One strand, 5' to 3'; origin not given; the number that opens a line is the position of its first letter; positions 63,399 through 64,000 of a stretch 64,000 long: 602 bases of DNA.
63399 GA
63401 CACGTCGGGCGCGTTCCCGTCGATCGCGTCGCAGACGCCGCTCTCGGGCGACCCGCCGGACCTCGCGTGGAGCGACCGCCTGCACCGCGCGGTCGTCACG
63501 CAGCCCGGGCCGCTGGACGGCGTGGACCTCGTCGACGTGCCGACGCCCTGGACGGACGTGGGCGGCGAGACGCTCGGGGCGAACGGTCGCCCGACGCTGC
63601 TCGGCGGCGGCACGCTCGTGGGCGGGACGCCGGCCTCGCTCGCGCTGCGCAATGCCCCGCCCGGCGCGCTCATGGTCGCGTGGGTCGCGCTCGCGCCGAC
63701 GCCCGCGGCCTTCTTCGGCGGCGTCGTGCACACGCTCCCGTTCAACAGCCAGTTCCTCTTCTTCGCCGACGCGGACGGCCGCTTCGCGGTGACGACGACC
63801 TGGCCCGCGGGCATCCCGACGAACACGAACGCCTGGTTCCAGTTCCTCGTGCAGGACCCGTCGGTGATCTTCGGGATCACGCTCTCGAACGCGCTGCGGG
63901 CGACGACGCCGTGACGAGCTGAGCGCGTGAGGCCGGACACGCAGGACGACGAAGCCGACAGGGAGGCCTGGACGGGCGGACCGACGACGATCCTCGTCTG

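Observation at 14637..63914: A module of about 120 aa ending in an invariant proline forms the C-terminus of at least five unrelated exoenzymes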

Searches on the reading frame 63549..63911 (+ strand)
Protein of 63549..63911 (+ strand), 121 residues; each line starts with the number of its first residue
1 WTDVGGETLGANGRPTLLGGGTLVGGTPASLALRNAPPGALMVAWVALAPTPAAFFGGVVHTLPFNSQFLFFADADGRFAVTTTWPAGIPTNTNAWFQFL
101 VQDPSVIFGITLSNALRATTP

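Call 9: search_protein_families(library=pfam, proteins=[window:63549-63911:+], max_evalue=10)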
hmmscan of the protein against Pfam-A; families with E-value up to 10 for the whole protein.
window:63549-63911:+ (121 aa): 0 families

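Call 10: search_protein_families(library=ncbifam, proteins=[window:63549-63911:+], max_evalue=10)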
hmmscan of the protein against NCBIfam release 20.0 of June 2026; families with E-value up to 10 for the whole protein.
window:63549-63911:+ (121 aa): 0 families

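Call 23: predict_structure(alignment_id=A2)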
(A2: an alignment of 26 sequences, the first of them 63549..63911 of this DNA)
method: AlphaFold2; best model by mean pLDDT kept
length: 121 residues; sequences in the alignment: 26
mean_pLDDT: 97.1   pTM: 0.88
mean pLDDT of the five models: 97.1, 96.9, 96.8, 96.6, 96.2
residues with pLDDT >= 90: 119; 70-90: 2; 50-70: 0; < 50: 0
segments of 3 or more residues with pLDDT < 50: none
pLDDT, mean of each block of 10 residues (from residue 1): 97 98 97 98 97 94 97 98 96 98 95 98 96
secondary structure, 60 per line:
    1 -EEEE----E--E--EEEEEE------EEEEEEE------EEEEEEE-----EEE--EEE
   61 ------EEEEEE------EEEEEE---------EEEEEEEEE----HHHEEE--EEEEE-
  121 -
elements in order: E2-5 E16-21 E28-34 E41-47 E53-55 E58-60 E67-72 E79-84 E94-102 E110-112 E115-119
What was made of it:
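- On T9SS C-terminal domain: The AlphaFold2 model is a beta-sandwich but has 11 strands in 121 aa (call 23).
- On PEP-CTERM / GlyGly-CTERM / LPXTG-type sorting signals: The model is all-beta (call 23).
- It is a confident autonomous fold: pLDDT 97.1, 11 strands (call 23). It is a beta-sandwich of about 120 aa (call 23). The AlphaFold2 model has pLDDT 97 (call 23).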

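Call 25: search_protein_representatives(alignment_id=A2)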
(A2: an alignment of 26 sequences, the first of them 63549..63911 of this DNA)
Query: 26 sequences, 176 profile positions. Proteins with E-value up to 0.001 (for the whole library): 7216; up to 1e-10: 4683; up to 1e-30: 821. The best 150 are listed.
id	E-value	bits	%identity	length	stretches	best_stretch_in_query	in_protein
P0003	1.1e-53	197.9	-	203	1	6-176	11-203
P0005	7.7e-51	188.6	-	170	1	16-176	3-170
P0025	5.6e-50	185.8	-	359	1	41-176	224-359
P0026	4.1e-49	182.9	-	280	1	53-176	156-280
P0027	4.8e-49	182.7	-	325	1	32-176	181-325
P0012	8.6e-49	181.9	-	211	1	14-176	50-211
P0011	1.3e-48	181.3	-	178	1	8-176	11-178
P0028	1.4e-47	177.9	-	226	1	18-176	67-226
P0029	5.2e-47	176.1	-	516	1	48-176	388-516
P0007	7.3e-47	175.6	-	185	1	40-176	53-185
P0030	7.4e-47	175.6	-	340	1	49-176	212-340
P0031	2.2e-46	174.0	-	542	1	17-176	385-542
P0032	5.1e-46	172.9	-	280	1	48-176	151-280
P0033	6.9e-46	172.4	-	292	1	47-176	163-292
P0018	7.7e-46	172.3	-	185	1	1-176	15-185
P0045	4.9e-44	166.4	-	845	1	39-176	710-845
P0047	1.3e-43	165.1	-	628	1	15-176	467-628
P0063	1.1e-42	162.0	-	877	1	49-176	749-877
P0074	3.5e-42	160.4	-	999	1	53-176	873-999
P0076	4.5e-42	160.0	-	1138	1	30-176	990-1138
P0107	1.4e-40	155.2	-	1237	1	54-175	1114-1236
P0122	2.5e-40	154.3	-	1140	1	38-176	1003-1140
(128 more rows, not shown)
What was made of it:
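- It is a real and large family: 7,216 cluster representatives at E<=1e-3, 4,683 at E<=1e-10 (call 25).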

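Call 26: fold_search(model_id=the predicted structure, library=pdb)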
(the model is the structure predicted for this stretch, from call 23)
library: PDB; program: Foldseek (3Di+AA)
matches with E <= 10: 1609; with E <= 0.001: 0
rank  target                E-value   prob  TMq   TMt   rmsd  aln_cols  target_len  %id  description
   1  8dhl_A                2.9e-03  1.00  0.43  0.09   7.0       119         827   12  Tannerella forsythia beta-glucuronidase (L2) (released 2023-05-17)
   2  8dhl_B                4.2e-03  1.00  0.41  0.08   5.7       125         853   10  Tannerella forsythia beta-glucuronidase (L2) (released 2023-05-17)
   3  8dj2_A                4.2e-03  1.00  0.42  0.36   7.6       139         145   12  Intramolecular ester bond-containing repeat domain from Chlamydia trachomatis adhesin (released 2023-08-02)
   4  6cpd_A                6.0e-03  1.00  0.52  0.51   5.7       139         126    9  Crystal structure of PmoD soluble domain from Methylocystis sp. ATCC 49242 (Rockwell) (released 2018-10-31)
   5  6cpd_B                6.3e-03  1.00  0.53  0.51   6.0       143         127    9  Crystal structure of PmoD soluble domain from Methylocystis sp. ATCC 49242 (Rockwell) (released 2018-10-31)
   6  6bye_A                6.3e-03  0.91  0.32  0.07  12.5       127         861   17  Crystal structure of the GH2 exo-beta-mannanase from Xanthomonas axonopodis pv. citri in complex with mannose (released 2018-07-18)
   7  7kzp_P                7.4e-03  0.98  0.41  0.09   9.1       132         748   11  Structure of the human Fanconi anaemia Core complex (released 2021-03-10)
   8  6byc                  7.8e-03  0.94  0.34  0.08   7.1       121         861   17  Crystal structure of the GH2 exo-beta-mannanase from Xanthomonas axonopodis pv. citri (released 2018-07-18)
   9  5cl2_B                8.2e-03  0.99  0.41  0.24   8.1       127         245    8  Crystal structure of Spo0M, sporulation control protein, from Bacillus subtilis. (released 2015-12-16)
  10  8dek_A                9.1e-03  1.00  0.44  0.16   6.6       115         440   13  The structure of the glycopeptidase catalytic domain including the linker of Amuc_1438 (released 2022-08-31)
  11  8f9l_A                9.6e-03  1.00  0.45  0.40   7.3       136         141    8  Intramolecular ester bond-containing repeat domain from Gemella massiliensis adhesin (released 2024-06-19)
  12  2n80_MODEL_1_B        1.1e-02  0.99  0.47  0.35   8.0       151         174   10  p75NTR DD:RhoGDI (released 2015-12-23)
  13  5jtw_B                1.1e-02  0.94  0.39  0.11  13.9       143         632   11  Crystal structure of complement C4b re-refined using iMDFF (released 2016-08-10)
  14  6byi_A                1.1e-02  0.92  0.34  0.08   7.1       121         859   17  Crystal structure of the acid-base mutant (E477A) of the GH2 exo-beta-mannanase from Xanthomonas axonopodis pv. citri (released 2018-07-18)
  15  6byg_A                1.1e-02  0.89  0.33  0.07  12.3       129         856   18  Crystal structure of the nucleophile mutant (E575A) of the GH2 exo-beta-mannanase from Xanthomonas axonopodis pv. citr (released 2018-07-18)
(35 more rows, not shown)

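Call 29: find_related_loci(query=A3, collection=genome_contigs, flank=10000)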
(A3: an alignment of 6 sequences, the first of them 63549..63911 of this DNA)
Query A3 (121 aa) in genome_contigs; peptide patterns used: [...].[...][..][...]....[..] (x = any residue, [..] = any of these).
58 stretches matched a pattern; 4 encode a relative of the query (tblastn E <= 1e-3); 4 distinct loci.
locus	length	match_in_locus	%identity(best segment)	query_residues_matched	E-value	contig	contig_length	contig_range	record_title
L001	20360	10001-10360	58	1-120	6e-40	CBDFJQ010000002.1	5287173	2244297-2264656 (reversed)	MAG: Planctomycetota bacterium isolate 32b94f43-3cea-4181-b983-06f062260e69 genome assembly, contig: contig_2, whole gen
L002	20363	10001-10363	53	1-121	4e-38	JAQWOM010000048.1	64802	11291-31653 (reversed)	MAG: Planctomycetota bacterium isolate cluster2_bin.203 k141_4982733, whole genome shotgun sequence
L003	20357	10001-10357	54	1-119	1e-37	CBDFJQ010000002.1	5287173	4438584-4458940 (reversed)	MAG: Planctomycetota bacterium isolate 32b94f43-3cea-4181-b983-06f062260e69 genome assembly, contig: contig_2, whole gen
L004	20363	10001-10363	59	1-121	7e-35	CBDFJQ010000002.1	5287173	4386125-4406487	MAG: Planctomycetota bacterium isolate 32b94f43-3cea-4181-b983-06f062260e69 genome assembly, contig: contig_2, whole gen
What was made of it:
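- On T9SS C-terminal domain: The only named genomes with the module are Planctomycetota MAGs (call 29).
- Closest known: T9SS C-terminal domain. Different: It ends in an invariant Pro, has no linker, and is found in Planctomycetota MAGs rather than Bacteroidota (call 29).
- Tried and rejected: A narrower alignment was used instead (call 29).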

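Call 35: search_protein_families(library=pfam, alignment_id=A4, max_evalue=0.001)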
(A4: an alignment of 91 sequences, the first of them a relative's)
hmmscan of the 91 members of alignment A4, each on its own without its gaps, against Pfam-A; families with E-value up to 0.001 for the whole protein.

A. member 1, P0025 (359 aa): 5 families
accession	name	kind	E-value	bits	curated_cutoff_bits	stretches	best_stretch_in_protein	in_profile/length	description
PF00989.32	PAS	-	1.6e-22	80.1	22.6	2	12-120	2-113/113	PAS fold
PF08448.16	PAS_4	-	9.8e-15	55.2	23.1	2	17-122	1-107/110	PAS fold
PF13426.13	PAS_9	-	9.2e-13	48.8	27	1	21-122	1-103/103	PAS domain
PF13188.13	PAS_8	-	1.7e-11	44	21.8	1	14-60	4-47/65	PAS domain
PF08447.18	PAS_3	-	1.3e-09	38.7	25.6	0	34-97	2-67/89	PAS fold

B. families by the number of members that match (of 91 scanned): 56 families (the first 25 are shown)
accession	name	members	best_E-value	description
PF14312.12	FG-GAP_2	15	8.4e-204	FG-GAP repeat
PF13517.12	FG-GAP_3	10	3.4e-64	FG-GAP-like repeat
PF01839.29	FG-GAP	9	5e-31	FG-GAP repeat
PF12768.13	Rax2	6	8.2e-22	Rax2 C-terminal beta propeller domain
PF13964.12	Kelch_6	5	3.9e-16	Kelch motif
PF06739.17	SBBP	4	1.5e-30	Beta-propeller repeat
PF08450.18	SGL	4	2e-19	SMP-30/Gluconolactonase/LRE-like region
PF01344.31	Kelch_1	3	1.8e-19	Kelch motif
PF24684.1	Vgb_lyase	3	4.9e-16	Virginiamycin B lyase family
PF19565.4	DUF6087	3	1e-09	Family of unknown function (DUF6087)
PF25021.1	TEN_NHL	3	2.1e-09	Teneurin NHL domain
PF07646.21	Kelch_2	3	2.2e-08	Kelch motif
PF00058.23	Ldl_recept_b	2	6.8e-18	Low-density lipoprotein receptor repeat class B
PF13418.12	Kelch_4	2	2.5e-16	Galactose oxidase, central domain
PF24681.1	Kelch_KLHDC2_KLHL20_DRC7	2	5.3e-14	KLHDC2/KLHL20/DRC7 Kelch-repeats domain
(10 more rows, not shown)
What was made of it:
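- On Carbohydrate-binding modules: Carriers are mostly propellers plus a phosphatase, peptidase, CHRD and VWA (call 35).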

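Call 39: list_cluster_members(proteins=[P0029, P0031, P0045, P0063, P0074, P0076, P0107, P0122, P0025, P0047])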
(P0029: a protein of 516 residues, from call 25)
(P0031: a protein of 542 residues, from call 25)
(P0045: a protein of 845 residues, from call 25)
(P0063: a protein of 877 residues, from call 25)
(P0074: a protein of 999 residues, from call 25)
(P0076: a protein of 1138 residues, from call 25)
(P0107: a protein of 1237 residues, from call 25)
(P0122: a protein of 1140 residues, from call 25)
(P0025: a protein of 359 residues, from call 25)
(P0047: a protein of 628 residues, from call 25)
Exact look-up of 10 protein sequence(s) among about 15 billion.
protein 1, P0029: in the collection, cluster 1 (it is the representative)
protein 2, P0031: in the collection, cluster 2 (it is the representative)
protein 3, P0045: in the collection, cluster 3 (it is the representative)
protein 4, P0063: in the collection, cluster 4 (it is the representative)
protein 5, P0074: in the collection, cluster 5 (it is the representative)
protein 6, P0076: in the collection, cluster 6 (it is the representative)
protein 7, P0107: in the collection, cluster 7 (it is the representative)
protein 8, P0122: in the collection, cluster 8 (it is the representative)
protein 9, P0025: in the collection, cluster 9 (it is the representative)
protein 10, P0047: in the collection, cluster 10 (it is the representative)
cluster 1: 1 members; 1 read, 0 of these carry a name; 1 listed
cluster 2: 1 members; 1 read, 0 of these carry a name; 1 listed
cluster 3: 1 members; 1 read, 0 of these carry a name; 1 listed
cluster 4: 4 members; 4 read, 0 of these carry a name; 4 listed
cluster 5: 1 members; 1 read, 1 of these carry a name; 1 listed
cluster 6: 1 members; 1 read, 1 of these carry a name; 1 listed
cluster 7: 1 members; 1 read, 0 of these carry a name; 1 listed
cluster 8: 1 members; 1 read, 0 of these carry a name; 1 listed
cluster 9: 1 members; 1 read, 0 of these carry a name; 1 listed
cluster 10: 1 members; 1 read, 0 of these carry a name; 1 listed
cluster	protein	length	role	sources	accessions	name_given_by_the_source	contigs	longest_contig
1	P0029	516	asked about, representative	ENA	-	-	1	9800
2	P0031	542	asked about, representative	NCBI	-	-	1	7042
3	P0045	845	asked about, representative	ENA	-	-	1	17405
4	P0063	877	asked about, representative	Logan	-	-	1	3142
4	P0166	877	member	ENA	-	-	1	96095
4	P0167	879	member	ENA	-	-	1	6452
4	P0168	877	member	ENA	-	-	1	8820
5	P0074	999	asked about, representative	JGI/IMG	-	trimeric autotransporter adhesin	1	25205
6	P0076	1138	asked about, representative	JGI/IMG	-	hypothetical protein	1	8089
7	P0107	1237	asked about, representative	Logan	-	-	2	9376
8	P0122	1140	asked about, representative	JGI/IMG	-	-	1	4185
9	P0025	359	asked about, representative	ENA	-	-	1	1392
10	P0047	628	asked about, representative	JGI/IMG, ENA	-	-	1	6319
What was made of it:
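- Tried and rejected: Cluster look-ups gave no taxonomy or useful names (call 39).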

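Call 40: search_solved_structures(query=A2, max_evalue=10)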
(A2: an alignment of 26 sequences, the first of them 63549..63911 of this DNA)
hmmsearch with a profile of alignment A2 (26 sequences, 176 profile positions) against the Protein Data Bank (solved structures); distinct sequences matched with E-value up to 10: 2.
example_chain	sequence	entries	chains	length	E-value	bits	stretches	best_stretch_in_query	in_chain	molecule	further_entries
7kh2_A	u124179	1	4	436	0.24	14.3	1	40-96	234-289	N-citrylornithine decarboxylase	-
6bqs_A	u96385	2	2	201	1.1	12.1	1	84-123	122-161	hypothetical protein PG_2227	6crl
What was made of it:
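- On Carbohydrate-binding modules / named Ig-like domains (CBM_2, Big, fn3, PKD, CARDB and others): A PDB profile search gave a best E of 0.24 (call 40).
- There is no match to any Pfam CBM family or to PDB sequences (calls 9, 40).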

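Call 43: find_encoding_contigs(protein=P0031, flank=10000, max_places=2)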
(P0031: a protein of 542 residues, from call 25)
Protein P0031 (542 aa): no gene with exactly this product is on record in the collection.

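Call 51: find_related_loci(query=A3, collection=metagenome_contigs, flank=10000)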
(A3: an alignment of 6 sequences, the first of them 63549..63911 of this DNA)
Query A3 (121 aa) in metagenome_contigs; peptide patterns used: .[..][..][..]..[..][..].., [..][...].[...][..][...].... (x = any residue, [..] = any of these).
241 stretches matched a pattern; 34 encode a relative of the query (tblastn E <= 1e-3); 34 distinct loci.
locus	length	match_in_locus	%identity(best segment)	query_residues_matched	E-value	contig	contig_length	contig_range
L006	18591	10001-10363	59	1-121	1e-43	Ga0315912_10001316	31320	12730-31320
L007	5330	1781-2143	56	1-121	1e-42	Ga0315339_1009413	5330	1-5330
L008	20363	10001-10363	60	1-121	4e-42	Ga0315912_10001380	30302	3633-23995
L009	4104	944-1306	56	1-121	4e-41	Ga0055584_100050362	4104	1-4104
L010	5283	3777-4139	56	1-121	5e-41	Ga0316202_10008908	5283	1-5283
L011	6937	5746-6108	55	1-121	8e-41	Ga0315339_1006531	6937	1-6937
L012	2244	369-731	60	1-121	2e-40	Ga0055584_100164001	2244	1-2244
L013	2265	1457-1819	56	1-121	1e-39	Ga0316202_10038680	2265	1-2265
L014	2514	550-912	55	1-121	1e-38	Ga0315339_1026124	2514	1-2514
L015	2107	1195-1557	54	1-121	1e-37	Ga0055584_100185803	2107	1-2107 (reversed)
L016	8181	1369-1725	55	1-119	6e-37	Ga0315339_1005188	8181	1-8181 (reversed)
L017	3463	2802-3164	54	1-121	9e-37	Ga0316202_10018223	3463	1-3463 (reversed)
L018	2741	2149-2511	56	1-121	1e-35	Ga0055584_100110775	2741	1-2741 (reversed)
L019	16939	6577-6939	52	1-121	2e-35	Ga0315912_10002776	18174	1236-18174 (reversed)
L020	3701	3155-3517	46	1-121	1e-31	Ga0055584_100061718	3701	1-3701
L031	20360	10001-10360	38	1-121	2e-19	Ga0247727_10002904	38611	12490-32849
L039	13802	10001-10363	33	1-121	2e-11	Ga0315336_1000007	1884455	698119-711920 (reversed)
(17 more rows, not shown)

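Call 75: fold_search(model_id=the predicted structure, library=viral)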
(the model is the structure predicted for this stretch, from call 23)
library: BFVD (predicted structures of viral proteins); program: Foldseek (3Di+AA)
matches with E <= 10: 1323; with E <= 0.001: 0
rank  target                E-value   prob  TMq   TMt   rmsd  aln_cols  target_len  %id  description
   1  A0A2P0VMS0            2.6e-03  1.00  0.54  0.10   7.2       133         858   13  Putative galactose-binding domain-containing protein [Tetraselmis virus 1]
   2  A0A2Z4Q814            3.2e-03  0.98  0.34  0.29  11.0       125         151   13  (no name in the UniProt tables at hand)
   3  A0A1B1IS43            4.8e-03  1.00  0.52  0.30   5.6       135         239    8  (no name in the UniProt tables at hand)
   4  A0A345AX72            6.8e-03  1.00  0.47  0.44  13.6       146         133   10  (no name in the UniProt tables at hand)
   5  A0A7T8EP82            7.6e-03  1.00  0.44  0.48   7.1       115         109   15  (no name in the UniProt tables at hand)
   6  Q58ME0                1.1e-02  1.00  0.52  0.34   5.9       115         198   10  Virion structural protein [Prochlorococcus phage P-SSM2]
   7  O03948                1.4e-02  1.00  0.42  0.19   4.0        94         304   12  (no name in the UniProt tables at hand)
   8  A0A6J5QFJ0            1.4e-02  1.00  0.44  0.20   5.2       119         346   16  Glycine-rich domain-containing protein [uncultured Caudovirales phage]
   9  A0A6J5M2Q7            1.6e-02  1.00  0.55  0.54   5.9       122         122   10  Uncharacterized protein [uncultured Caudovirales phage]
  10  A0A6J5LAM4            1.7e-02  0.93  0.38  0.34  11.8       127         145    7  Uncharacterized protein [uncultured Caudovirales phage]
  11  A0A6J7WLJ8            1.9e-02  1.00  0.48  0.14   6.0       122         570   15  Tip attachment protein J [uncultured Caudovirales phage]
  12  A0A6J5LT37            1.9e-02  0.99  0.44  0.07   5.8       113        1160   10  Tip attachment protein J [uncultured Caudovirales phage]
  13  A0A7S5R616            2.6e-02  0.99  0.47  0.10   7.4       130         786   15  (no name in the UniProt tables at hand)
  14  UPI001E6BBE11         2.6e-02  0.96  0.42  0.17   6.5       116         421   12  (no name look-up for this kind of identifier)
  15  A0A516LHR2            2.7e-02  1.00  0.49  0.49   4.8       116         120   18  (no name in the UniProt tables at hand)
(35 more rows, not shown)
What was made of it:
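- On Carbohydrate-binding modules / named Ig-like domains (CBM_2, Big, fn3, PKD, CARDB and others): Foldseek best TMq was 0.53 to PDB and 0.55 to viral models, all at E>1e-3 (calls 26, 75).
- Closest known: Non-covalent cell-surface anchoring modules and CBM/Ig-like. Same: It has an Ig-like sandwich topology, with best Foldseek TM 0.43-0.55 to GH2, PmoD, adhesin and phage Ig-like domains (calls 26, 75).
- Foldseek hits are generic, with TM <= 0.53 to PDB and <= 0.55 to viral models (calls 26, 75).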

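Call 77: search_protein_families(library=pfam, proteins=[L001:2813-5137:-, L008:339-3383:+, L002:16161-17561:-, L039:5107-6657:-, L011:2415-4313:+, L007:2166-4196:+, L001:15265-16560:-, L031:10364-10897:+, L001:19460-20332:+, L039:988-2700:+], max_evalue=0.001)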
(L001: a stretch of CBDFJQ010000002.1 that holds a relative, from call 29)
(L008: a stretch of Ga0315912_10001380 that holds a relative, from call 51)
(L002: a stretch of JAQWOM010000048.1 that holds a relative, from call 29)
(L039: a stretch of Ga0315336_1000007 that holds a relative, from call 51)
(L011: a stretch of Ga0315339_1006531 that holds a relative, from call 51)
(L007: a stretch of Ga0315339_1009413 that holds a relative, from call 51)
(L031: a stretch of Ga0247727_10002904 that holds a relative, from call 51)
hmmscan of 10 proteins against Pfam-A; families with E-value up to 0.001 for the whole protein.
L001:2813-5137:- (775 aa): 3 families
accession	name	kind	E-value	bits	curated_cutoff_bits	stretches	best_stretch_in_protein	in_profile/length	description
PF02518.31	HATPase_c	-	9.9e-26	90.8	26.4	1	493-614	3-110/111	Histidine kinase-, DNA gyrase B-, and HSP90-like ATPase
PF00072.30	Response_reg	-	6.6e-21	75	30.2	1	638-747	1-108/111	Response regulator receiver domain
PF00512.31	HisKA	-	4.3e-08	33.5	26.9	1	386-448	3-64/66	His Kinase A (phospho-acceptor) domain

L008:339-3383:+ (1015 aa): 6 families
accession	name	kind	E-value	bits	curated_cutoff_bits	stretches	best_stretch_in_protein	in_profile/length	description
PF02518.31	HATPase_c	-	2.5e-23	83.1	26.4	1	907-1011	3-109/111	Histidine kinase-, DNA gyrase B-, and HSP90-like ATPase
PF00512.31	HisKA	-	1.7e-13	50.9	26.9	1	792-859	2-66/66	His Kinase A (phospho-acceptor) domain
PF00672.30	HAMP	-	3.5e-10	40.5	25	1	611-663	1-53/53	HAMP domain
PF13188.13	PAS_8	-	2.6e-05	24.4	21.8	1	677-720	5-45/65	PAS domain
PF08448.16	PAS_4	-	4.3e-05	24.1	23.1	1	679-729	1-49/110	PAS fold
PF00989.32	PAS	-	0.00011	22.7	22.6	1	676-725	4-53/113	PAS fold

L002:16161-17561:- (467 aa): 3 families
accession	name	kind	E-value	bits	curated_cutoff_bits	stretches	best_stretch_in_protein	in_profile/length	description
PF00884.28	Sulfatase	-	4.6e-33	115.2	25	1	61-350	3-300/301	Sulfatase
PF01663.27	Phosphodiest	-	1.1e-09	38.8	23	1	61-129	1-66/342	Type I phosphodiesterase / nucleotide pyrophosphatase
PF16347.10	SGSH_C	-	7.7e-05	23.3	29.3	1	300-382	1-85/154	N-sulphoglucosamine sulphohydrolase, C-terminal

L039:5107-6657:- (517 aa): 3 families
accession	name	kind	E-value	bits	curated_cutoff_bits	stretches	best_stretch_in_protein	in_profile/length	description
PF00884.28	Sulfatase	-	3.1e-40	138.8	25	1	99-390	1-301/301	Sulfatase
PF01663.27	Phosphodiest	-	2.7e-13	50.7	23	1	101-212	1-101/342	Type I phosphodiesterase / nucleotide pyrophosphatase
PF16347.10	SGSH_C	-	1.2e-06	29.2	29.3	1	340-475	2-137/154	N-sulphoglucosamine sulphohydrolase, C-terminal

L011:2415-4313:+ (633 aa): 3 families
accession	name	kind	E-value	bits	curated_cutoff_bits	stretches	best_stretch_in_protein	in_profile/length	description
PF07837.17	FTCD_N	-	6.7e-70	234.8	27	1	29-204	1-176/176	Formiminotransferase domain, N-terminal subdomain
PF04961.17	FTCD_C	-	1.2e-59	201.5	24.5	1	433-610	2-179/182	Formiminotransferase-cyclodeaminase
PF02971.19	FTCD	-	1e-39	136.2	24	1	206-418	1-142/145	Formiminotransferase domain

L007:2166-4196:+ (677 aa): 0 families

L001:15265-16560:- (432 aa): 0 families

L031:10364-10897:+ (178 aa): 0 families

L001:19460-20332:+ (291 aa): 0 families

L039:988-2700:+ (571 aa): 0 families
